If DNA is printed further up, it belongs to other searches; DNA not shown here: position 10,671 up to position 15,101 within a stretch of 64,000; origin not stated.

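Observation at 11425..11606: Near-perfect 30-bp tandem repeat encoding an array of NGT N-glycosylation sequons in a giant surface protein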

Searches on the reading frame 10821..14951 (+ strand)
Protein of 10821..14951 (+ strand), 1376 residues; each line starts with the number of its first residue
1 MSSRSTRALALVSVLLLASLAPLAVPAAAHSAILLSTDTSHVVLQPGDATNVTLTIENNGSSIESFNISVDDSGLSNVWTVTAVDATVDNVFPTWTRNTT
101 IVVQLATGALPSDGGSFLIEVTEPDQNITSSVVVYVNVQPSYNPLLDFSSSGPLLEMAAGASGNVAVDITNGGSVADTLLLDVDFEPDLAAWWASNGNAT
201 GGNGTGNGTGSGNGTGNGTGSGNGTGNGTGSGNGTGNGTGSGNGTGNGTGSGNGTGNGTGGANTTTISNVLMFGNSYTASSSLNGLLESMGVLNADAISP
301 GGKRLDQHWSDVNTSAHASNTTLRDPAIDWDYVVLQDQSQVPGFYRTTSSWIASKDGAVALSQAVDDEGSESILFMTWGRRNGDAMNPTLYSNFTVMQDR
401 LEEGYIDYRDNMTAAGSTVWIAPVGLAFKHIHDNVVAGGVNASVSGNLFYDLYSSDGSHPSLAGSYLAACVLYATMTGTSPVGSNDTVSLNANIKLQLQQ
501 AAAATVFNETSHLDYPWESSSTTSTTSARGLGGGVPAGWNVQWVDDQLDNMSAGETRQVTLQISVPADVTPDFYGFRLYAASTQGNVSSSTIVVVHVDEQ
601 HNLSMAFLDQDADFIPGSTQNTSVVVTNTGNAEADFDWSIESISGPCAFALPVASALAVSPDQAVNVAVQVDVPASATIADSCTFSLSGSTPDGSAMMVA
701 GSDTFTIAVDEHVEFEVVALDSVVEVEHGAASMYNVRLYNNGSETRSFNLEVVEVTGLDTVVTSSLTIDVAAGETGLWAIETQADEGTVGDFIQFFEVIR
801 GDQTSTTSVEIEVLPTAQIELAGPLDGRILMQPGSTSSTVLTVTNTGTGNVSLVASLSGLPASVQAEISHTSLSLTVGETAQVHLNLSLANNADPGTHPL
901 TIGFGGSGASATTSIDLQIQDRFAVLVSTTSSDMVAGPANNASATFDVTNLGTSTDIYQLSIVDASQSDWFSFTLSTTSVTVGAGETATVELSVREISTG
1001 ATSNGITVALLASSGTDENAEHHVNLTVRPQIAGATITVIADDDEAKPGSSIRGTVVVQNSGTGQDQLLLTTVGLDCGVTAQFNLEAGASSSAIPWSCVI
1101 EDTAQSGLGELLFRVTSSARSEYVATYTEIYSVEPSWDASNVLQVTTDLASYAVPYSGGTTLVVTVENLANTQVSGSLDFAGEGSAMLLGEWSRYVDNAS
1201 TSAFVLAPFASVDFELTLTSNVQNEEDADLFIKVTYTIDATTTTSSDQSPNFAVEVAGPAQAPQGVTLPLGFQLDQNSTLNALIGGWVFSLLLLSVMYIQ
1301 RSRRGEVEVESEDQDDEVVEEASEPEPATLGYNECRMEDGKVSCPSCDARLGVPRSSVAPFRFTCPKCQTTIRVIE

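Call 7: search_protein_families(library=pfam, proteins=[window:10821-14951:+], max_evalue=0.1)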
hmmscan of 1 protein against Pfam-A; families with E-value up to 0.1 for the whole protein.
window:10821-14951:+ (1376 aa): 9 families
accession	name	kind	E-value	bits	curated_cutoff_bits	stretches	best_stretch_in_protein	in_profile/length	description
PF11614.14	FixG_C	-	7.7e-12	45.9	25.6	1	733-787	34-88/119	IG-like fold at C-terminal of FixG, putative oxidoreductase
PF10633.15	NPCBM_assoc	-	5.2e-11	43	24.4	2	535-574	30-69/78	NPCBM-associated, NEW3 domain of alpha-galactosidase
PF23619.1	Ig_VWA7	-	7.1e-10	39.5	27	2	929-1022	5-95/104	VWA7 Ig-like domain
PF22544.2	HYDIN_VesB_CFA65-like_Ig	-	2.5e-09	37.7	25.5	1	940-1009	19-85/100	HYDIN/CFA65/VesB-like, Ig-like domain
PF16227.11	DUF4886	-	8.2e-05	22.2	26.7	1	329-498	82-234/242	Domain of unknown function (DUF4886)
PF23548.1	Zn_ribbon_FGT1_2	-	0.00076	19.4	27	1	1341-1375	2-33/35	FORGETTER1 second zinc ribbon domain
PF21602.3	GldM_3rd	-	0.001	19.7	25.2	0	33-67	40-78/82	GldM third domain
PF13717.11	Zn_ribbon_4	-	0.024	15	30.3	1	1341-1373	2-36/36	zinc-ribbon domain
PF24441.1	DUF7560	-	0.044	13.9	27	0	1361-1374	4-17/44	Family of unknown function (DUF7560)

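Call 8: search_protein_families(library=ncbifam, proteins=[window:10821-14951:+], max_evalue=0.1)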
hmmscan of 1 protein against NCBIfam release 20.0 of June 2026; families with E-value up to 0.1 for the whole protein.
window:10821-14951:+ (1376 aa): 3 families
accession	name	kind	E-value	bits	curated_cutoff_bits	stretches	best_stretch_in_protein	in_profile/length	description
NF041740.1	choice_anch_T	equivalog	9.7e-17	61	70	2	609-754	36-185/259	choice-of-anchor T family protein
TIGR02745.1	ccoG_rdxA_fixG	equivalog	0.00048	19.2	316.7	0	705-797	318-412/435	cytochrome c oxidase accessory protein CcoG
TIGR04090.1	exp_by_SipW_IV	subfamily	0.033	13.9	60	0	612-633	50-71/241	BsaA family SipW-dependent biofilm matrix protein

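Call 9: find_homologous_proteins(query=window:10821-14951:+)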
Query window:10821-14951:+ (1376 aa): 416 proteins with E <= 0.001 among 8000 candidates; the best 120 are listed.
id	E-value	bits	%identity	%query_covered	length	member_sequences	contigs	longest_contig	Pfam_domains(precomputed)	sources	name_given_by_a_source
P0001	0.0e+0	2334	97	80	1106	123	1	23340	PF11614.15,PF23619.2,PF10633.16,PF22544.3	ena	-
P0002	0.0e+0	2029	65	81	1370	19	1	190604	PF11614.15,PF23619.2,PF10633.16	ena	-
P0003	0.0e+0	2008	69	81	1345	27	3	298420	PF11614.15,PF10633.16,PF22544.3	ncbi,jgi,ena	ncbi:MAG: hypothetical protein QMC59_01565 [Candidatus Poseidoniaceae archaeon]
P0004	0.0e+0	2006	65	100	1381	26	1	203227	PF11614.15,PF23619.2,PF10633.16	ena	-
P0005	0.0e+0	1985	69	81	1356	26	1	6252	PF11614.15,PF10633.16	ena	-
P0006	0.0e+0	1925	63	81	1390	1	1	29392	PF11614.15,PF23619.2,PF10633.16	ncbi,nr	ncbi:hypothetical protein N9R71_00905 [Candidatus Poseidoniales archaeon]|nr:hypothetical protein [C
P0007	0.0e+0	1923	63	81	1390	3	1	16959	PF11614.15,PF23619.2,PF10633.16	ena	-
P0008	0.0e+0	1922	63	81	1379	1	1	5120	PF11614.15,PF23619.2,PF10633.16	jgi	jgi:uncharacterized membrane protein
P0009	0.0e+0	1921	63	81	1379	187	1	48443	PF11614.15,PF23619.2,PF10633.16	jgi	jgi:uncharacterized membrane protein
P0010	0.0e+0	1905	63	81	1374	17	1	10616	PF11614.15,PF23619.2,PF10633.16,PF22544.3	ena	-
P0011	0.0e+0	1892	66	14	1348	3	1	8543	PF11614.15,PF10633.16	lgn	-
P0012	0.0e+0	1864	75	80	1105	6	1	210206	PF11614.15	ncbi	-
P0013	0.0e+0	1662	57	81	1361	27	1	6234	PF11614.15,PF23619.2,PF10633.16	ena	-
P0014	0.0e+0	1618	65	80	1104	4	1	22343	PF11614.15,PF23619.2,PF10633.16,PF22544.3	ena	-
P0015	0.0e+0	1592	52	81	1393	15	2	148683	PF11614.15,PF10633.16,PF22544.3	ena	-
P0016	0.0e+0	1575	53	81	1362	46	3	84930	PF11614.15,PF23619.2,PF10633.16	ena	-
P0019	0.0e+0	1557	51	81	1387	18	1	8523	PF11614.15,PF10633.16,PF22544.3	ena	-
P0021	0.0e+0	1541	52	81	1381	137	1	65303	PF11614.15,PF10633.16,PF22544.3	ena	-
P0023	0.0e+0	1538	52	81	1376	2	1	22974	PF11614.15,PF10633.16,PF22544.3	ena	-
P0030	0.0e+0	1301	46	81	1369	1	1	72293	PF11614.15,PF10633.16,PF22544.3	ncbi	-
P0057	0.0e+0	1140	57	14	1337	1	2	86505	PF11614.15,PF22067.3,PF22544.3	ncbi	ncbi:MAG: DUF4886 domain-containing protein [Poseidonia sp.]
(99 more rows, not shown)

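Call 12: find_encoding_contigs(protein=window:10821-14951:+, flank=3000, max_places=10)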
Protein window:10821-14951:+ (1376 aa): no gene with exactly this product is on record in the collection.

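Call 13: find_encoding_contigs(protein=P0001, flank=3000, max_places=10)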
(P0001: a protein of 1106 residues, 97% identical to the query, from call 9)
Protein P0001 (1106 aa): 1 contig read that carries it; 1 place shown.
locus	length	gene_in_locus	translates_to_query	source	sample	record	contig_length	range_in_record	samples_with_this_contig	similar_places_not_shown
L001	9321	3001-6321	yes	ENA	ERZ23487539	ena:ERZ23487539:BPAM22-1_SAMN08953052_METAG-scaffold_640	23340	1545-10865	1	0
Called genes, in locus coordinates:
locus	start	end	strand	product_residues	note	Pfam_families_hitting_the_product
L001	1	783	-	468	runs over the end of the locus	PF01336:tRNA_anti-codon, PF00152:tRNA-synt_2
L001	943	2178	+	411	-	PF00438:S-AdoMet_synt_N, PF02772:S-AdoMet_synt_M, PF02773:S-AdoMet_synt_C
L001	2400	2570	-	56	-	-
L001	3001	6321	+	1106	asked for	PF10633:NPCBM_assoc (faint), PF11614:FixG_C (faint), PF23619:Ig_VWA7 (faint), PF22544:HYDIN_VesB_CFA65-like_Ig (faint)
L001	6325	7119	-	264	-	PF08704:GCD14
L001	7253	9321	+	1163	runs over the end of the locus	-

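Call 55: list_cluster_members(proteins=[P0003, P0009, P0015, P0021, P0016, P0002, P0004, P0030, P0013, P0019])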
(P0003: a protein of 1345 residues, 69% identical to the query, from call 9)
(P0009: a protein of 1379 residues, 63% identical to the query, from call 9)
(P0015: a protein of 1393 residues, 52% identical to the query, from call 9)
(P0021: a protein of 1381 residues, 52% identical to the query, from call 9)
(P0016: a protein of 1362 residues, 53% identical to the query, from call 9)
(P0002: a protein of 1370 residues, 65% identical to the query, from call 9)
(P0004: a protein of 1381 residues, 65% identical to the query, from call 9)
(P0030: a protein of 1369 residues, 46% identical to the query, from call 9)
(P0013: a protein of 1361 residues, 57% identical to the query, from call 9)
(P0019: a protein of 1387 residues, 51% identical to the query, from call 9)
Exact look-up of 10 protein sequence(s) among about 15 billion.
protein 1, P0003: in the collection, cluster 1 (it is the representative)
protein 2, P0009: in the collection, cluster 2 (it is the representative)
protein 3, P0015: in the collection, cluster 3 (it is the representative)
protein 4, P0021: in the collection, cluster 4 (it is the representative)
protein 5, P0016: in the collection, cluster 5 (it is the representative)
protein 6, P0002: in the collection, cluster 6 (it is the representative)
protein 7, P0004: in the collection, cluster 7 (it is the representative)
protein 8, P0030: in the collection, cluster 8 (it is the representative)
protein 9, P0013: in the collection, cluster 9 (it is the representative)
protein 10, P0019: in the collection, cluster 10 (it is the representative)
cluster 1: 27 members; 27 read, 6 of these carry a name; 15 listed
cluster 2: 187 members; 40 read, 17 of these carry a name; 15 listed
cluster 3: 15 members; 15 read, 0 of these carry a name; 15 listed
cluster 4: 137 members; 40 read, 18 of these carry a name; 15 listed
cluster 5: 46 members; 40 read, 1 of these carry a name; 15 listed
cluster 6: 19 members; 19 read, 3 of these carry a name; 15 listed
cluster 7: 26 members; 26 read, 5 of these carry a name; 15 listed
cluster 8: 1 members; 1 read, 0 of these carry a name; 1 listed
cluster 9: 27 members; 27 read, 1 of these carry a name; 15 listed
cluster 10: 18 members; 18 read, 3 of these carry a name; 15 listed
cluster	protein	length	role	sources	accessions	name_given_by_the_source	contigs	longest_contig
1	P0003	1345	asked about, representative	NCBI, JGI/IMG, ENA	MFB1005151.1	MAG: hypothetical protein QMC59_01565 [Candidatus Poseidoniaceae archaeon]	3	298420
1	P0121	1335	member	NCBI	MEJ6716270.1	MAG: hypothetical protein QNL20_04260 [Euryarchaeota archaeon]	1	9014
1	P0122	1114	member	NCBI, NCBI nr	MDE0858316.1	MAG: hypothetical protein OSA38_07085, partial [Candidatus Poseidoniaceae archaeon] | hypothetical protein [Candidatus Poseidoniaceae archaeon]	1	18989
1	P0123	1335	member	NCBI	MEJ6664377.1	MAG: hypothetical protein QNL47_00135 [Euryarchaeota archaeon]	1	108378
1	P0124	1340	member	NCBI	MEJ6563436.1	MAG: hypothetical protein QNL85_07010 [Euryarchaeota archaeon]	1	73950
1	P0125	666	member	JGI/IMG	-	uncharacterized membrane protein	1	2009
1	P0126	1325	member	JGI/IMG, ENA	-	-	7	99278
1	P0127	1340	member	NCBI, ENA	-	-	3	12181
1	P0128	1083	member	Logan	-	-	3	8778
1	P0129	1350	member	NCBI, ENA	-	-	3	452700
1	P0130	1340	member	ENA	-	-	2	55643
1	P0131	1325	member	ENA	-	-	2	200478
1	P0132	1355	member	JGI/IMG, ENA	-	-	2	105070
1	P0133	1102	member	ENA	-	-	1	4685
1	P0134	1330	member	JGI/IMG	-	-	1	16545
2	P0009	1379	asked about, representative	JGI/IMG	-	uncharacterized membrane protein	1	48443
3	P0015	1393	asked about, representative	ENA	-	-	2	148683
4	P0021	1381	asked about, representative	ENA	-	-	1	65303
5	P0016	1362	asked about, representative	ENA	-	-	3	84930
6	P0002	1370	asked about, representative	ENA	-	-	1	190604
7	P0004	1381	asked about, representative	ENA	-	-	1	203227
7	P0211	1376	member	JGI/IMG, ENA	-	-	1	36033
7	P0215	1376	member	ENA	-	-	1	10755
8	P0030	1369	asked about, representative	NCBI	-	-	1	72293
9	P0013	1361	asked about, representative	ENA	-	-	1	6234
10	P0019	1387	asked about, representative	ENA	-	-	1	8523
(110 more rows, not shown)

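Call 57: list_cluster_members(proteins=[P0001, P0012, P0005, P0006])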
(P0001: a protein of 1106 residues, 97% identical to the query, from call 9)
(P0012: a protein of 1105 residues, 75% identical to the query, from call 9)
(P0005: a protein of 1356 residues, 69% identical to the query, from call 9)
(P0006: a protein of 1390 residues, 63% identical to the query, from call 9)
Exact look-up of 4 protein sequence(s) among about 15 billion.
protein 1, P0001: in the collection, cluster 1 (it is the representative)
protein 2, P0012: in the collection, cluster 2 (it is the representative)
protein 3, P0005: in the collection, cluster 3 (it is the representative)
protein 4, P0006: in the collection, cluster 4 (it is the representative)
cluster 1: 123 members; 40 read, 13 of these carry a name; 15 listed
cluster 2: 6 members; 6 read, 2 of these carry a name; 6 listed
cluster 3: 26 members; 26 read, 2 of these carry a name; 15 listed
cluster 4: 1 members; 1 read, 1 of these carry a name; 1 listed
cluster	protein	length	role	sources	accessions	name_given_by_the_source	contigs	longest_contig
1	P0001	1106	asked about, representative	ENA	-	-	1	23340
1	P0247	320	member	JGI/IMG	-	hypothetical protein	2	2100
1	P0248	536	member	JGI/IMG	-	hypothetical protein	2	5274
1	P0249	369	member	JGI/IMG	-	hypothetical protein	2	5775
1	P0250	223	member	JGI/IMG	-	hypothetical protein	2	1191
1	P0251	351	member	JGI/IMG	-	hypothetical protein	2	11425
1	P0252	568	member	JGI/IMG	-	hypothetical protein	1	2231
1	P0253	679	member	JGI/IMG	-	uncharacterized membrane protein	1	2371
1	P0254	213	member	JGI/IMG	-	hypothetical protein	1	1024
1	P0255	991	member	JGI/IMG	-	uncharacterized membrane protein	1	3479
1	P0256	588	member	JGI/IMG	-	hypothetical protein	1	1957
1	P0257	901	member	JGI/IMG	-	uncharacterized membrane protein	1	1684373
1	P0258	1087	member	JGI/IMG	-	uncharacterized membrane protein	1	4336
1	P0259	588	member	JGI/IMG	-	hypothetical protein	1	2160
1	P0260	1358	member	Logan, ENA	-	-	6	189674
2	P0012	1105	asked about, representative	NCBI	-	-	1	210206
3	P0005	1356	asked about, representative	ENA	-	-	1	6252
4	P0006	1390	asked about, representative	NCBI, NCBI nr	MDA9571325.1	hypothetical protein N9R71_00905 [Candidatus Poseidoniales archaeon] | hypothetical protein [Candidatus Poseidoniales archaeon]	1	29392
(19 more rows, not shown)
